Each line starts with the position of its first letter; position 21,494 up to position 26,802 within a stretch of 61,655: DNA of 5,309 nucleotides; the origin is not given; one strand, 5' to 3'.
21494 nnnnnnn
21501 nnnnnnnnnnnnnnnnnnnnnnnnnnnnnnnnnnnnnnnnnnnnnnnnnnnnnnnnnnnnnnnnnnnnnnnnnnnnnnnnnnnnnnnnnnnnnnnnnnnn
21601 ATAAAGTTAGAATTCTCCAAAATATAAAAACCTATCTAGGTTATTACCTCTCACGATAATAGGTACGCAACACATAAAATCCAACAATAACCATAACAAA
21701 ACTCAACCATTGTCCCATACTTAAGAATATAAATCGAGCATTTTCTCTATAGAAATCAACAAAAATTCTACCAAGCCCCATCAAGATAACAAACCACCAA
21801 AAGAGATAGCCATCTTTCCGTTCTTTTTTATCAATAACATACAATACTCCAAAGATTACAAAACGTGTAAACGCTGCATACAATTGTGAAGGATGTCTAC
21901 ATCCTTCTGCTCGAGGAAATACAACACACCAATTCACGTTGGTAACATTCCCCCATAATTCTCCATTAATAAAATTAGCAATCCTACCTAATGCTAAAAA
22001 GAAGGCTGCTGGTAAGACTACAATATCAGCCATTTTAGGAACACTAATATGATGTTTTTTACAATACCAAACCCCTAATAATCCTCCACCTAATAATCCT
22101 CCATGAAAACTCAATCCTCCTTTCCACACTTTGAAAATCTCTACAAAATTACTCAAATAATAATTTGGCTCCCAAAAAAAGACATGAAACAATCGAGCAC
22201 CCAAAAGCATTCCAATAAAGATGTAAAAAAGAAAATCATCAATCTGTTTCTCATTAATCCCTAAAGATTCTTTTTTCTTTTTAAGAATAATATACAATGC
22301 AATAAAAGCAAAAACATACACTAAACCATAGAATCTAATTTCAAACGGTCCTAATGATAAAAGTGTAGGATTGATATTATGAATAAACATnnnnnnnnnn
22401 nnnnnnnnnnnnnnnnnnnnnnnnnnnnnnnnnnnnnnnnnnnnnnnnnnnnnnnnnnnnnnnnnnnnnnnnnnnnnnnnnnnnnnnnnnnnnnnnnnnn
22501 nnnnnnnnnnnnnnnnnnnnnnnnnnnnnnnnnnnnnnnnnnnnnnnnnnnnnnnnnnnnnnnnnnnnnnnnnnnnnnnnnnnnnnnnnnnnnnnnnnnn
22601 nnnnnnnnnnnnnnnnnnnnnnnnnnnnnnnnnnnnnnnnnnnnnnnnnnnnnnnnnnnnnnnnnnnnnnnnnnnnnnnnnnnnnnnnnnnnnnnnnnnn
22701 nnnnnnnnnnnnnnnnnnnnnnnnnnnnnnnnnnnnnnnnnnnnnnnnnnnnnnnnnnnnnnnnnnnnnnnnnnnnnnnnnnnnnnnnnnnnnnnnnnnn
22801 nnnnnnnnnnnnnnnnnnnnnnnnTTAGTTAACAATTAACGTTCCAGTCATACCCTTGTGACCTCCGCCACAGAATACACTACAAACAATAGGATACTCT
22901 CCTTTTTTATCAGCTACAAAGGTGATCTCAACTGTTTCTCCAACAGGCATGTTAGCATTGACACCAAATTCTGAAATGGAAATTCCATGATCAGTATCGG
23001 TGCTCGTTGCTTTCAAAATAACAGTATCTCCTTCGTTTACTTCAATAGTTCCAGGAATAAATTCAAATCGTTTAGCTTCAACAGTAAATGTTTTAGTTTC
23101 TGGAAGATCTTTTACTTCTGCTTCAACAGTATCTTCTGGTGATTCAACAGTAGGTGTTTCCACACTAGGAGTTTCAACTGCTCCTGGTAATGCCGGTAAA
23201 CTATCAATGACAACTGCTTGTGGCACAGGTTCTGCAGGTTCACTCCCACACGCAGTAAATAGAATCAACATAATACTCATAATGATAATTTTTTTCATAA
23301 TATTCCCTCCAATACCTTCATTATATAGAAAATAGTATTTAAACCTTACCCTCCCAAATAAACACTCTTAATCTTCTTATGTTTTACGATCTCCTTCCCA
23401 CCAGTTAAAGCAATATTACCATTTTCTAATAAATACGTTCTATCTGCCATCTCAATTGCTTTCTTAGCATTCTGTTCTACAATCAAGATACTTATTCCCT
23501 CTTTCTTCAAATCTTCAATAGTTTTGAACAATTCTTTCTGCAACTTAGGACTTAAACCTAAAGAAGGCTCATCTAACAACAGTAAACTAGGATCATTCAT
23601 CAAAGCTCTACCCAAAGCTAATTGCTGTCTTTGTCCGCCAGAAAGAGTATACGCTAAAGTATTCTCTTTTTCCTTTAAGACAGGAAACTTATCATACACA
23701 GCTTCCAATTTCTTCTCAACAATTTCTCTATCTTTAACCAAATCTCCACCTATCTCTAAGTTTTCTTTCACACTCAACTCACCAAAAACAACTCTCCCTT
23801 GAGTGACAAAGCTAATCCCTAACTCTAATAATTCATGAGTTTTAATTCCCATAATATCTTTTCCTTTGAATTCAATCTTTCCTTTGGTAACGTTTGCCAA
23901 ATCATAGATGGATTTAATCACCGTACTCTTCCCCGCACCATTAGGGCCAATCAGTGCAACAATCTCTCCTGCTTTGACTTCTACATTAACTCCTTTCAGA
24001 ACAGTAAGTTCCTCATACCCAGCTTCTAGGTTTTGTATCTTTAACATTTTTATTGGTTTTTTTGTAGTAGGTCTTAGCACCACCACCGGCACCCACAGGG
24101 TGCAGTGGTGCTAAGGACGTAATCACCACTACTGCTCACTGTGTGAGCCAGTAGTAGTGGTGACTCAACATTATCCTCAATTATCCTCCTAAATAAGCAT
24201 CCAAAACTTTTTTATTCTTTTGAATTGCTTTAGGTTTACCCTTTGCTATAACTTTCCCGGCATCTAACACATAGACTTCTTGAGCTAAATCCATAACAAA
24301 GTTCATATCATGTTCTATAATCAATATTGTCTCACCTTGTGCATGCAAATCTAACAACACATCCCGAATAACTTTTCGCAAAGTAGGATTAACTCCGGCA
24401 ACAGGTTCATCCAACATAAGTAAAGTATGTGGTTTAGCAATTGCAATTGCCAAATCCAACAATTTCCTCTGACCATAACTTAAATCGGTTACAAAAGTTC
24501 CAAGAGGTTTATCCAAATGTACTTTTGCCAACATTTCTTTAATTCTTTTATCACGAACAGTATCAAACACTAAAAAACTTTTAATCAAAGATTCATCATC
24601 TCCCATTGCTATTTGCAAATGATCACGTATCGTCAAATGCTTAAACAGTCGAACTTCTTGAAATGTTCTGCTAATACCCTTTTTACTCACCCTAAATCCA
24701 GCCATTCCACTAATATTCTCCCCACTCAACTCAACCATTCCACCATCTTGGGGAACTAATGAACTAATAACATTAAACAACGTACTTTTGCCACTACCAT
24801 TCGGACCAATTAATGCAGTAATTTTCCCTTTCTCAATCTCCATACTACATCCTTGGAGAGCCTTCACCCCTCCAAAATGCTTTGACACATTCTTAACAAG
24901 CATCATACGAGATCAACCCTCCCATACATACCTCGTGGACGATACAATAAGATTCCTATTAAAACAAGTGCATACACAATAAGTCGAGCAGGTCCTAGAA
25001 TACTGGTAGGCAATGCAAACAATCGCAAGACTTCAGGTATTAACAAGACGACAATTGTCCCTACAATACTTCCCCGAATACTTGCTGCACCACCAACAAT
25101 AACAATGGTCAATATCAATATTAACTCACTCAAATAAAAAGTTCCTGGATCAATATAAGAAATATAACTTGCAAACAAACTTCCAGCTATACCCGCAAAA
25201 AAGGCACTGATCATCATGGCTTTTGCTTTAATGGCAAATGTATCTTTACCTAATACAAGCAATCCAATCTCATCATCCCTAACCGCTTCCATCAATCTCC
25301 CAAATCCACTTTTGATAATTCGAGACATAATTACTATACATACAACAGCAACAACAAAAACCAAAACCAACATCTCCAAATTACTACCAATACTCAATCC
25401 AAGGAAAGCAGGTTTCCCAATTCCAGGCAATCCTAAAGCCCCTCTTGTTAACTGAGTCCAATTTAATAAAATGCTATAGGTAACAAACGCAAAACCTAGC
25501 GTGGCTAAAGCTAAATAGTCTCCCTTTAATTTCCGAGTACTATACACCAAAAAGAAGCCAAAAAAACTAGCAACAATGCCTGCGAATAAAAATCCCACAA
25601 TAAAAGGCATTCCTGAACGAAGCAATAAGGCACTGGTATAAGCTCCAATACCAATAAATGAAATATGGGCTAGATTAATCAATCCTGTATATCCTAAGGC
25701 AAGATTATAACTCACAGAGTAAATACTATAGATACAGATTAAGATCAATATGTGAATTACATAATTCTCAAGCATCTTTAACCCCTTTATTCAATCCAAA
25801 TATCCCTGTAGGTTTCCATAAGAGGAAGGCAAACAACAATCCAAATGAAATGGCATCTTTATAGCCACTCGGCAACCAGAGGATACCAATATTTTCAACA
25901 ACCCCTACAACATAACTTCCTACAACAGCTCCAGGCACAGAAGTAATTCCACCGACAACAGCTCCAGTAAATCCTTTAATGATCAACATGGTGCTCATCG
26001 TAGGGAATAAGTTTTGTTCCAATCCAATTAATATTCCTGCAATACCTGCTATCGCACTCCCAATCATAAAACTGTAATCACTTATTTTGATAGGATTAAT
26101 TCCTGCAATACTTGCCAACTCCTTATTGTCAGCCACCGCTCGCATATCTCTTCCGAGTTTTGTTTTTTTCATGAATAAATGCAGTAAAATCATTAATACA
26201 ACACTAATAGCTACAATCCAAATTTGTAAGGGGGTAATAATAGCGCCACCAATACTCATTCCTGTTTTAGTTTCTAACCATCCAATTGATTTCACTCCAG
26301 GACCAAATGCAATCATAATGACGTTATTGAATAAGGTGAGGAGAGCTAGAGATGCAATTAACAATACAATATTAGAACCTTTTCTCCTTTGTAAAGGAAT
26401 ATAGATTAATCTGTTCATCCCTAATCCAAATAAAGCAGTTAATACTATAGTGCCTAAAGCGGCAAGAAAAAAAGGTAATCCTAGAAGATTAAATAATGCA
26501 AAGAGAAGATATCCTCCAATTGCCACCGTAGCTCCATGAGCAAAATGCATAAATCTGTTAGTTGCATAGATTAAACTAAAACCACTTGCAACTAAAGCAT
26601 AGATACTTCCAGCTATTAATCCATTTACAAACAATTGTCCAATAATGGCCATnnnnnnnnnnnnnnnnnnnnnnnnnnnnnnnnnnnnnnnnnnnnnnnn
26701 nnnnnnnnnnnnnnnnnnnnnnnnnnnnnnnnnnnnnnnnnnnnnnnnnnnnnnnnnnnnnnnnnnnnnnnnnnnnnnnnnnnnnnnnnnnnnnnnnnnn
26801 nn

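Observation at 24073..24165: BIME-like inverted pair of the hairpin element inside the liv operon (locus B)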

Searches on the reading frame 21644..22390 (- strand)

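Call 16: search_protein_families(library=ncbifam, proteins=[window:21644-22390:-])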
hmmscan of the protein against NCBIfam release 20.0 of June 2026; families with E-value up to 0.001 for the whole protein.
window:21644-22390:- (248 aa): 7 families
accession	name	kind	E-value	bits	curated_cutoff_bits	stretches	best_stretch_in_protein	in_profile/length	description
TIGR00544.1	lgt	equivalog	1.2e-53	182.3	118.9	1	5-245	9-270/280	prolipoprotein diacylglyceryl transferase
NF000778.0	PRK00052.3-4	equivalog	9.2e-31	107.4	334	1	9-241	4-241/252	prolipoprotein diacylglyceryl transferase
NF000779.0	PRK00052.3-5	equivalog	1.3e-29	103.7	405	1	1-212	1-203/257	prolipoprotein diacylglyceryl transferase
NF000784.0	PRK00052.4-5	subfamily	8.9e-28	97.2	409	1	7-155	2-150/298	prolipoprotein diacylglyceryl transferase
NF000775.0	PRK00052.2-5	equivalog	7.7e-24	84.5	428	1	29-241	40-274/288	prolipoprotein diacylglyceryl transferase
NF009611.0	PRK13108.1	equivalog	6.7e-16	58.3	636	1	12-162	17-171/476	prolipoprotein diacylglyceryl transferase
NF000777.0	PRK00052.3-2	equivalog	4.5e-05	23.1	558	1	90-219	111-248/310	prolipoprotein diacylglyceryl transferase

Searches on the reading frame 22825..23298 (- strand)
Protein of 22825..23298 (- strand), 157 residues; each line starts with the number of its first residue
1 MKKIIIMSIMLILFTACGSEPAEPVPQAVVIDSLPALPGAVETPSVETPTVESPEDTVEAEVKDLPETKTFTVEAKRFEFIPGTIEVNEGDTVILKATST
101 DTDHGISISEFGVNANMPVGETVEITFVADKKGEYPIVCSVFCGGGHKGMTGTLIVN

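Call 16: search_protein_families(library=ncbifam, proteins=[window:22825-23298:-])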
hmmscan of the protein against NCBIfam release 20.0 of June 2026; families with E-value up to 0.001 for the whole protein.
window:22825-23298:- (157 aa): 6 families
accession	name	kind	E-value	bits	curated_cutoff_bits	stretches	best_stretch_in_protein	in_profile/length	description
TIGR04246.1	nitrous_NosZ_Gp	equivalog_domain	1.9e-16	59.5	625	1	59-156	475-576/578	Sec-dependent nitrous-oxide reductase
NF052460.1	L-NosZ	equivalog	1.3e-12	47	700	1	54-157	363-479/480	clade III lactonase-type nitrous-oxide reductase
TIGR04244.1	nitrous_NosZ_RR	equivalog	2.7e-10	39.4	625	1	80-156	546-626/627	TAT-dependent nitrous-oxide reductase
TIGR02866.1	CoxB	equivalog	1.4e-09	37.8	147.7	1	85-156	120-191/202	cytochrome c oxidase subunit II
TIGR03096.1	nitroso_cyanin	equivalog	2.9e-06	27.1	142.85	1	82-143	60-122/135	nitrosocyanin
NF050117.1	aa3_CtaC_Actin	exception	7.7e-06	25.3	250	1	84-151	160-227/244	aa3-type cytochrome oxidase subunit II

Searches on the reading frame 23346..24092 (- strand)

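Call 16: search_protein_families(library=ncbifam, proteins=[window:23346-24092:-])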
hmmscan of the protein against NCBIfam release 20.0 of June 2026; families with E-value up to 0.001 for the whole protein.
window:23346-24092:- (248 aa): 190 families (the best 25 are shown)
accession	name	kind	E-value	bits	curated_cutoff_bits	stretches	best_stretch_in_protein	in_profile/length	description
TIGR03410.1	urea_trans_UrtE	equivalog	1.8e-65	220.6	285.8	1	17-243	1-226/230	urea ABC transporter ATP-binding subunit UrtE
NF008626.0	PRK11614.1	equivalog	4.1e-65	219.6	441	1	15-248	4-237/237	high-affinity branched-chain amino acid ABC transporter ATP-binding protein LivF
TIGR04406.1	LPS_export_lptB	equivalog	1.4e-51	175.1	240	1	17-247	2-234/239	LPS export ABC transporter ATP-binding protein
TIGR01188.1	drrA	subfamily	1.1e-40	139.8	312.45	1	26-239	3-214/302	daunorubicin resistance ABC transporter, ATP-binding protein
TIGR03265.1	PhnT2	equivalog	1e-38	133.5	457.7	1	15-237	3-224/353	putative 2-aminoethylphosphonate ABC transporter ATP-binding protein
TIGR00972.1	3a0107s01c2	equivalog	1.8e-38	132.3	343.2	1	17-233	2-227/248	phosphate ABC transporter ATP-binding protein PstB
TIGR00968.1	3a0106s01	subfamily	5.3e-38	130.9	342.75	1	18-236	2-218/237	sulfate ABC transporter ATP-binding protein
NF043075.1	MMSYN1_0197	equivalog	2.8e-37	128.5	550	1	16-233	2-217/341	spermidine/putrescine ABC transporter ATP-binding protein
TIGR03864.1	PQQ_ABC_ATP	hypoth_equivalog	3e-37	128.3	302.25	1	17-238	2-221/236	ABC transporter, ATP-binding subunit, PQQ-dependent alcohol dehydrogenase system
TIGR03411.1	urea_trans_UrtD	equivalog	4e-37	128.2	304.1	1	16-247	2-241/242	urea ABC transporter ATP-binding protein UrtD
NF008144.0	PRK10895.1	equivalog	7.6e-37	127.1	381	1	16-247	3-236/241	LPS export ABC transporter ATP-binding protein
NF007027.0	PRK09493.1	equivalog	4.6e-36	124.4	379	1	16-234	1-221/240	glutamine ABC transporter ATP-binding protein GlnQ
TIGR02315.1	ABC_phnC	equivalog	1.9e-35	122.5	266.1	1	16-245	1-242/243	phosphonate ABC transporter ATP-binding protein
NF011967.0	PRK15439.1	equivalog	2e-35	122.2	586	1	11-241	6-232/510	autoinducer 2 ABC transporter ATP-binding protein LsrA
TIGR03375.1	type_I_sec_LssB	subfamily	9.8e-35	120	693.1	1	25-239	474-691/696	type I secretion system permease/ATPase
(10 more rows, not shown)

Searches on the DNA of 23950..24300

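Call 49: search_rna_families(source=window, start=23950, end=24300, threshold=evalue, max_evalue=10)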
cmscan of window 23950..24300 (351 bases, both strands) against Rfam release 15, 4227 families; matches with E-value up to 10: 9.
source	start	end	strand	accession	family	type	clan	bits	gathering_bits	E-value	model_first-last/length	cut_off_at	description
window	24160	24249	-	RF02155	NCRUPAR_2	Gene; lncRNA;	-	20.2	80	4.3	1-99/99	no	Non-protein coding RNA, upstream of F2R/PAR1 conserved region 2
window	24110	24175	-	RF00976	mir-583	Gene; miRNA;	-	19.6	80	0.19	1-62/62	no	mir-583 microRNA precursor family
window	24060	24183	-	RF04137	MIR834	Gene; miRNA;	-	15.4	200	0.53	1-181/181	no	MIR834 microRNA precursor family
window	24077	24162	+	RF04139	MIR841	Gene; miRNA;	-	15.2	200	1.4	1-212/212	no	MIR841 microRNA precursor family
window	24031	24131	-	RF00553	SCARNA1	Gene; snRNA; snoRNA; scaRNA;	-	14.2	45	8.5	1-166/166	no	Small Cajal body specific RNA 1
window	24083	24151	-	RF00363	mir-BART1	Gene; miRNA;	CL00097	13.8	70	5.1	1-70/70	no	mir-BART1 microRNA precursor family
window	24261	24300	-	RF00953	mir-1497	Gene; miRNA;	-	13.5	80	4.5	35-74/74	5'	mir-1497 microRNA precursor family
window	24208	24300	-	RF01089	PK-repBA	Cis-reg;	-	12.1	45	4.5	25-124/124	5'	Pseudoknot of the regulatory region of the repBA gene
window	24091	24139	+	RF00696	mir-203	Gene; miRNA;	-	11.7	65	9.7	1-80/80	no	mir-203 microRNA precursor family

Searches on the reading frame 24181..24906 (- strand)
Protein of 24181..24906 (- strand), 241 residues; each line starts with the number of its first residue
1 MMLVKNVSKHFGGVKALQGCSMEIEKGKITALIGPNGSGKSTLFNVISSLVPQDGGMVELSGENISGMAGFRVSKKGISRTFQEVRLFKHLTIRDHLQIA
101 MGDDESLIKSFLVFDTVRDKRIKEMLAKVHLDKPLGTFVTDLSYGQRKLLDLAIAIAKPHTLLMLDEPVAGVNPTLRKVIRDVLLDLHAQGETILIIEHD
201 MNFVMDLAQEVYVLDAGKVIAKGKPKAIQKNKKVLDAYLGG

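Call 16: search_protein_families(library=ncbifam, proteins=[window:24181-24906:-])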
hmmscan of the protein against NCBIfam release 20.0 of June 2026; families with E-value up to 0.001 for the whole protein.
window:24181-24906:- (241 aa): 190 families (the best 25 are shown)
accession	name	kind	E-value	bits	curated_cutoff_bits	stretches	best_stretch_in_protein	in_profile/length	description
TIGR03411.1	urea_trans_UrtD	equivalog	4.3e-60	203.4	304.1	1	3-240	4-241/242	urea ABC transporter ATP-binding protein UrtD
NF008449.1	PRK11300.1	equivalog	2.7e-54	184.1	362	1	2-240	6-253/255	high-affinity branched-chain amino acid ABC transporter ATP-binding protein LivG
TIGR04406.1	LPS_export_lptB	equivalog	1.3e-45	155.5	240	1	2-240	2-234/239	LPS export ABC transporter ATP-binding protein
TIGR00968.1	3a0106s01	subfamily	6.2e-40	137.2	342.75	1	3-231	2-221/237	sulfate ABC transporter ATP-binding protein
TIGR01188.1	drrA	subfamily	5.5e-39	134.2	312.45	1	9-229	1-212/302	daunorubicin resistance ABC transporter, ATP-binding protein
NF010069.0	PRK13549.1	equivalog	1.2e-37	129.6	699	1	3-232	7-234/513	xylose ABC transporter ATP-binding protein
TIGR03410.1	urea_trans_UrtE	equivalog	1.7e-37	129.1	285.8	1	4-231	3-222/230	urea ABC transporter ATP-binding subunit UrtE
NF040905.2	GguA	equivalog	2.4e-36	125.2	810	1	4-224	4-222/500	multiple monosaccharide ABC transporter ATP-binding protein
TIGR04521.1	ECF_ATPase_2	equivalog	4.1e-35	121.2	330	1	14-237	18-241/279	energy-coupling factor transporter ATPase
NF008144.0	PRK10895.1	equivalog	8.5e-35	120.3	381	1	3-240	5-236/241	LPS export ABC transporter ATP-binding protein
TIGR02315.1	ABC_phnC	equivalog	1e-34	120.1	266.1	1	1-231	1-236/243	phosphonate ABC transporter ATP-binding protein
NF007027.0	PRK09493.1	equivalog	6.3e-34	117.4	379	1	1-231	1-226/240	glutamine ABC transporter ATP-binding protein GlnQ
NF041861.1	YtfR_transport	equivalog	3.3e-33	114.8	850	1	3-232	3-228/492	galactofuranose ABC transporter, ATP-binding protein YtfR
TIGR01186.1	proV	subfamily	6.5e-33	114.3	326.6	1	11-231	3-220/363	betaine/proline/choline family ABC transporter ATP-binding protein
TIGR02633.1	xylG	equivalog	8e-33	113.6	723.65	1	4-232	4-232/500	D-xylose ABC transporter ATP-binding protein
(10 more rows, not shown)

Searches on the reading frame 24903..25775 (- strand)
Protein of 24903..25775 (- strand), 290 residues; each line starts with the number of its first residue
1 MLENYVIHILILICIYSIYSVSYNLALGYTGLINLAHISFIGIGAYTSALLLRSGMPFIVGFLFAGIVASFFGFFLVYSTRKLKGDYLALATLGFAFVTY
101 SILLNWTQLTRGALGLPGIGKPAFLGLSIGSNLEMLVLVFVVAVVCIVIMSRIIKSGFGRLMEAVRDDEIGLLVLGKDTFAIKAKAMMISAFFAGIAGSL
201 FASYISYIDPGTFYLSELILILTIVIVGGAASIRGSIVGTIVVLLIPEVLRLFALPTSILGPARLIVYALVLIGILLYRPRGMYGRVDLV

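Call 16: search_protein_families(library=ncbifam, proteins=[window:24903-25775:-])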
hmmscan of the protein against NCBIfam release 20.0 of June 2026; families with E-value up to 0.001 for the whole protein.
window:24903-25775:- (290 aa): 6 families
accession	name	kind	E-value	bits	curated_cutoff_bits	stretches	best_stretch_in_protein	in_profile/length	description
NF008450.0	PRK11301.1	subfamily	1.9e-44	152.8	366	2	137-283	266-405/418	high-affinity branched-chain amino acid ABC transporter permease LivM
TIGR03408.1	urea_trans_UrtC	equivalog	1.2e-25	90.9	296.2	2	59-285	93-312/313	urea ABC transporter permease subunit UrtC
TIGR03727.1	urea_t_UrtC_arc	equivalog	2.7e-14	52.8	575.55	1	3-282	47-336/369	urea ABC transporter, permease protein UrtC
TIGR03409.1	urea_trans_UrtB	equivalog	9e-12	45.2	250.3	1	8-284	6-286/291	urea ABC transporter permease subunit UrtB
NF008011.0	PRK10740.1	equivalog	6.1e-07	29.4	379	1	11-288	17-304/308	high-affinity branched-chain amino acid ABC transporter permease LivH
NF011961.0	PRK15432.1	equivalog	3e-06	26.7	388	1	4-279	29-304/344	autoinducer 2 ABC transporter permease LsrC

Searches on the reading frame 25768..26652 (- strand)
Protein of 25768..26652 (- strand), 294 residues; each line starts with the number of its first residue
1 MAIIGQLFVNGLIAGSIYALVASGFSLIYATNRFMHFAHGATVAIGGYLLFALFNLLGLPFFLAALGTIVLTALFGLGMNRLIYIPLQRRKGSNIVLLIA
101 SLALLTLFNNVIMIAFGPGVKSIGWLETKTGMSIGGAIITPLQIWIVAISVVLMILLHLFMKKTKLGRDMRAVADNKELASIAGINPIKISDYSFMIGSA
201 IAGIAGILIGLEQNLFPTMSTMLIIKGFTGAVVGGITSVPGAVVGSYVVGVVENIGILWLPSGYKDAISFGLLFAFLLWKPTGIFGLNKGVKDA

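Call 16: search_protein_families(library=ncbifam, proteins=[window:25768-26652:-])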
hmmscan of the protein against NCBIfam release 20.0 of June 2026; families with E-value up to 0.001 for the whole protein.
window:25768-26652:- (294 aa): 8 families
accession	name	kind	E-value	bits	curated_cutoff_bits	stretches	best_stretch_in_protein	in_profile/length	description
NF008011.0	PRK10740.1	equivalog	1.5e-38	133.2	379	1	6-287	10-302/308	high-affinity branched-chain amino acid ABC transporter permease LivH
TIGR03409.1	urea_trans_UrtB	equivalog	1.8e-38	132.9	250.3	1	8-287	4-288/291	urea ABC transporter permease subunit UrtB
TIGR03622.1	urea_t_UrtB_arc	equivalog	1.6e-19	70.3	374.25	1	18-254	14-246/284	urea ABC transporter, permease protein UrtB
NF040906.3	GguB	equivalog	4.1e-08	32.8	450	1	147-254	228-342/375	multiple monosaccharide ABC transporter permease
TIGR03408.1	urea_trans_UrtC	equivalog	6e-08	32.8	296.2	1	69-287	88-313/313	urea ABC transporter permease subunit UrtC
NF008450.0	PRK11301.1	subfamily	4.5e-06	26.3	366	1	144-287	264-408/418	high-affinity branched-chain amino acid ABC transporter permease LivM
NF007067.0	PRK09512.1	equivalog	0.00029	20.1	398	1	9-254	47-290/321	ribose ABC transporter permease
NF008441.0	PRK11285.1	equivalog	0.00034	19.8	378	1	14-255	62-297/333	L-arabinose ABC transporter permease AraH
